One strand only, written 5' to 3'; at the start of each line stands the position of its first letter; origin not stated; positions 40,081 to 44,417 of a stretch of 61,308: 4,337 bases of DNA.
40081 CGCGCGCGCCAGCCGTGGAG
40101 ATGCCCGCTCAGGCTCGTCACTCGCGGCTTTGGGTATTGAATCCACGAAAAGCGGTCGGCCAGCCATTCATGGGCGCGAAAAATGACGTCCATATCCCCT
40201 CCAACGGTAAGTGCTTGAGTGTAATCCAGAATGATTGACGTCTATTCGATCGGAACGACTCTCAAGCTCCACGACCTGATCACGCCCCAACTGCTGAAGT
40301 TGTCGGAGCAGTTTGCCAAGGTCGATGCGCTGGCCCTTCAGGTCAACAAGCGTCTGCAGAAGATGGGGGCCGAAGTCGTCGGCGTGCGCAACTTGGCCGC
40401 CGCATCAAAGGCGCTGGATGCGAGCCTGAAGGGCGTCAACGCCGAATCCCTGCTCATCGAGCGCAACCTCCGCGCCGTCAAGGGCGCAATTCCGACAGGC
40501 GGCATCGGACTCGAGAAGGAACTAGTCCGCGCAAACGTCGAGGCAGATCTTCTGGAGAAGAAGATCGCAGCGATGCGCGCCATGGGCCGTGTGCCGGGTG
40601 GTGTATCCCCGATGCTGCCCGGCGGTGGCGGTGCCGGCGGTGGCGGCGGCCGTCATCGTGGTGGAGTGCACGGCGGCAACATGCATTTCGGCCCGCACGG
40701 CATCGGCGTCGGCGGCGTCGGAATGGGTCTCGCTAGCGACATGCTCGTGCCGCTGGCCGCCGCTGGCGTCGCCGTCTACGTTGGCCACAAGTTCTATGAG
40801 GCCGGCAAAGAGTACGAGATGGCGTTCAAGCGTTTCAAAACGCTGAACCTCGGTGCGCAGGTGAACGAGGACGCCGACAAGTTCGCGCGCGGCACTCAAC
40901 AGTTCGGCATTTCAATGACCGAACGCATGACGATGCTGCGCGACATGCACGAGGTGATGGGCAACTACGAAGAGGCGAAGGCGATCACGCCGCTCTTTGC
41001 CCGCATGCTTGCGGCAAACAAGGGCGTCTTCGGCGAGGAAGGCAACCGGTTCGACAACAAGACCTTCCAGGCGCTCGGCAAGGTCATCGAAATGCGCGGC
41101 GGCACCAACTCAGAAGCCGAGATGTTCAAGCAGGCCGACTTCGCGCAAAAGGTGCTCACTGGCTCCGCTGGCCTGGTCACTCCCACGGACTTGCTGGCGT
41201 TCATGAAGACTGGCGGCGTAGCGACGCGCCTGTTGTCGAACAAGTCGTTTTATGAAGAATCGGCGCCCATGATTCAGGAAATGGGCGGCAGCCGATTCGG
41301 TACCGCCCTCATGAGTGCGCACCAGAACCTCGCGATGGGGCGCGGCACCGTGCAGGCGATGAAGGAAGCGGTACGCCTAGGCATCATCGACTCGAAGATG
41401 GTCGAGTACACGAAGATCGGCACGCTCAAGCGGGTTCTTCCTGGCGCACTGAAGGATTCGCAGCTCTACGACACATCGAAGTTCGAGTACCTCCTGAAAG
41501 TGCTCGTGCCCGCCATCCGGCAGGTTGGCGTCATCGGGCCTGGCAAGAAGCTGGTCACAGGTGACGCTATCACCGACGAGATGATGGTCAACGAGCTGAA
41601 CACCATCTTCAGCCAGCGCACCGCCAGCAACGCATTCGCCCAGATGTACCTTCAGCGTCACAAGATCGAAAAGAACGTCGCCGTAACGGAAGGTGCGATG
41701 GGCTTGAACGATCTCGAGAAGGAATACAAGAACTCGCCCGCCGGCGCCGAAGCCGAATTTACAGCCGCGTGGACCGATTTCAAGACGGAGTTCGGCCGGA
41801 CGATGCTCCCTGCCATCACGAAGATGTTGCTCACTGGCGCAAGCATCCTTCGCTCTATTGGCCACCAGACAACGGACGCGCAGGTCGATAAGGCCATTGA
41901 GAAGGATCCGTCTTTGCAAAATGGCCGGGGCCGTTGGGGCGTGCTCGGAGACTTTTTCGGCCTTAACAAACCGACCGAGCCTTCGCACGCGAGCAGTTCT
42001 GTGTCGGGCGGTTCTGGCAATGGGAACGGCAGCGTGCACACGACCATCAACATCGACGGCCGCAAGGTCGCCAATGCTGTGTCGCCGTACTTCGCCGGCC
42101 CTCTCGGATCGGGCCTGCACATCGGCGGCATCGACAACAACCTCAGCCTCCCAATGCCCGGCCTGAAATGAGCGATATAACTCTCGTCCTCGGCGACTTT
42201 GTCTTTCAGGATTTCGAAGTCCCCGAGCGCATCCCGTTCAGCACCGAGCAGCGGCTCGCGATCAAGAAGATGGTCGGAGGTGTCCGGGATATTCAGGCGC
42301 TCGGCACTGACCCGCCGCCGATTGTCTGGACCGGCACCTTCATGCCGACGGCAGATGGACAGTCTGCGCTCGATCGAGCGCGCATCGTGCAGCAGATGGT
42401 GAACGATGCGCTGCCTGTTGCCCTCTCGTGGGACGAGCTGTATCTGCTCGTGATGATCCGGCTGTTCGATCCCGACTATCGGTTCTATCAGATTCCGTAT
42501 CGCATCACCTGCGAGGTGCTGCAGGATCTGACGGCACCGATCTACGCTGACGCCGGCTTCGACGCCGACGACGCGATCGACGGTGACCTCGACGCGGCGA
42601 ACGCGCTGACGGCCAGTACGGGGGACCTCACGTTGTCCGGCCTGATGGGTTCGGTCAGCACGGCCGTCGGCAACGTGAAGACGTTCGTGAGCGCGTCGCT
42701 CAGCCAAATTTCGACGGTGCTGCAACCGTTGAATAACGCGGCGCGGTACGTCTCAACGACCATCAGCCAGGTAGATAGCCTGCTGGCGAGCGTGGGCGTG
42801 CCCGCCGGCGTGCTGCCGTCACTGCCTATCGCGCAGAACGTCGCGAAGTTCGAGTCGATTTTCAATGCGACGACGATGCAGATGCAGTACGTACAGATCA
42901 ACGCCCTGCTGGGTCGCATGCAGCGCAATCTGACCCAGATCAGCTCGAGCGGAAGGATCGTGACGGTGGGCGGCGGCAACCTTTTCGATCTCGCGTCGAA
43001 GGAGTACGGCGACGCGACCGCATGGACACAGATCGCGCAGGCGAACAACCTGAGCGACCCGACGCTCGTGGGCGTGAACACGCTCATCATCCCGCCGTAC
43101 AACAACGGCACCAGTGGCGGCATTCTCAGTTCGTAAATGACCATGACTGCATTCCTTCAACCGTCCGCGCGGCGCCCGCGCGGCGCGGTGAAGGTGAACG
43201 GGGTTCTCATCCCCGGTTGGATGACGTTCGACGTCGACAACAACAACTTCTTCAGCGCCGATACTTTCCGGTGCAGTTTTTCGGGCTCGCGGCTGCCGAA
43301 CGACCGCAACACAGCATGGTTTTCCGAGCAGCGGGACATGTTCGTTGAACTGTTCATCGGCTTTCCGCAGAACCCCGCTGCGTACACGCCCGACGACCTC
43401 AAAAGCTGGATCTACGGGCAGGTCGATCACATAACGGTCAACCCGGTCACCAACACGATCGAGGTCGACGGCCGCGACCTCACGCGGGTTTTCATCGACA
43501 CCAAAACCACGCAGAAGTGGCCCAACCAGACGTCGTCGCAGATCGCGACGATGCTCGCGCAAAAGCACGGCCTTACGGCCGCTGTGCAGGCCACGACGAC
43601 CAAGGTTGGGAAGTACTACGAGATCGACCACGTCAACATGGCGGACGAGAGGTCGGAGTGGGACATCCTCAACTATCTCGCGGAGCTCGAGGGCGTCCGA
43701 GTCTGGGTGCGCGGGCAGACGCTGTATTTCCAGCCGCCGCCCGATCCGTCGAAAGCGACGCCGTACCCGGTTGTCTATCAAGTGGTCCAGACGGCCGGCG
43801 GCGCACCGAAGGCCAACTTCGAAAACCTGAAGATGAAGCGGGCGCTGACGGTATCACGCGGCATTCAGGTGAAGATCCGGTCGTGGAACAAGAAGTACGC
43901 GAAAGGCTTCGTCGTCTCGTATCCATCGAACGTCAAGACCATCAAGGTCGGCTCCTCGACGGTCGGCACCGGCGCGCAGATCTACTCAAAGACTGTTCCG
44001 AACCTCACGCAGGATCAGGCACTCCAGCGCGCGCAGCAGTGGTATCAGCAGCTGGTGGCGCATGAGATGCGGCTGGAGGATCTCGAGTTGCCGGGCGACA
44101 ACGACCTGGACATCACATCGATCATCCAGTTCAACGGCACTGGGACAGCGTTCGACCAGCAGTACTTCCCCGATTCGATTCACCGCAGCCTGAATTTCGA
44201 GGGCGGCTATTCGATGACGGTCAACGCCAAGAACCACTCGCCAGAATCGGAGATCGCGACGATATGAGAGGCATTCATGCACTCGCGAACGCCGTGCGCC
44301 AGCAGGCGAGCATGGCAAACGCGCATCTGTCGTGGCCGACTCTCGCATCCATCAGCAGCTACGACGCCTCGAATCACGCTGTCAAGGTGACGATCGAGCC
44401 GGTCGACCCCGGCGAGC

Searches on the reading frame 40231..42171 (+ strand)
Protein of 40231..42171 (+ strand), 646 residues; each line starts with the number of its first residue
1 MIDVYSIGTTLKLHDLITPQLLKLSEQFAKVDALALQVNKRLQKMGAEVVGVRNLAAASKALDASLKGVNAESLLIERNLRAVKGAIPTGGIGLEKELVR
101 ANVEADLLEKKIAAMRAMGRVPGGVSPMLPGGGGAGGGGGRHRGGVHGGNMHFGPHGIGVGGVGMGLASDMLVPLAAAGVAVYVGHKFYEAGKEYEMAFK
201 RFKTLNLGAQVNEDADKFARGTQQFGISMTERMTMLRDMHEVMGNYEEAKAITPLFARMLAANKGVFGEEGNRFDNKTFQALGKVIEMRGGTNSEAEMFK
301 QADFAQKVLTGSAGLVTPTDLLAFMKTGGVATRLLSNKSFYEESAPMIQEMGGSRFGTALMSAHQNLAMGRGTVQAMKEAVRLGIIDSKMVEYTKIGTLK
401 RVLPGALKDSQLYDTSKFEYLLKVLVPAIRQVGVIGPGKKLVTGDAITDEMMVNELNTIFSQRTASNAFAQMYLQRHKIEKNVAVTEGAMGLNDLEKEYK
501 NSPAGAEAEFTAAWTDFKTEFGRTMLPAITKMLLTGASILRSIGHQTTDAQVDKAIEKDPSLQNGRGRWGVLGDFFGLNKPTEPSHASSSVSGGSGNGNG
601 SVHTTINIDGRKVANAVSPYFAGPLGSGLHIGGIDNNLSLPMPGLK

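Call 18: search_protein_families(library=phrogs, proteins=[window:40231-42171:+], max_evalue=0.001)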
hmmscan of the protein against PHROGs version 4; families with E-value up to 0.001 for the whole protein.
window:40231-42171:+ (646 aa): 1 family
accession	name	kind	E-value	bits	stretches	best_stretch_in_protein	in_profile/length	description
phrog_28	-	tail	1.3e-06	28.3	1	248-543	342-591/1228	tail length tape measure protein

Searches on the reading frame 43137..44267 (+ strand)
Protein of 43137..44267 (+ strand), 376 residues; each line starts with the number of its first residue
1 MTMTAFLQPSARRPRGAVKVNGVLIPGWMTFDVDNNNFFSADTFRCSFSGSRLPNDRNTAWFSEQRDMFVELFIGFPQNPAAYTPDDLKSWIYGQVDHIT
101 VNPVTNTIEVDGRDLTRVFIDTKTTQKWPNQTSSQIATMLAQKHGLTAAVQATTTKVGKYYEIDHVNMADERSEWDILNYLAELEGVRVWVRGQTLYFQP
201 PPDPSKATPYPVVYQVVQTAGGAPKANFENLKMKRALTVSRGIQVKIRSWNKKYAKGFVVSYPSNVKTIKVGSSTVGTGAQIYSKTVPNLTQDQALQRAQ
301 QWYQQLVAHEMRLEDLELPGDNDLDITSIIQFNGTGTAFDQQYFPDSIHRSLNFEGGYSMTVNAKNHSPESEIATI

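Call 18: search_protein_families(library=phrogs, proteins=[window:43137-44267:+], max_evalue=0.001)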
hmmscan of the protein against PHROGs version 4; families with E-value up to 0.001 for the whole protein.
window:43137-44267:+ (376 aa): 2 families
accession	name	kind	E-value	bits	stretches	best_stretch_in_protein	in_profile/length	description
phrog_52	-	tail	1.1e-33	118.1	1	5-374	185-521/677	tail protein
phrog_177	-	tail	2.8e-05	24.1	1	90-190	139-239/623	baseplate hub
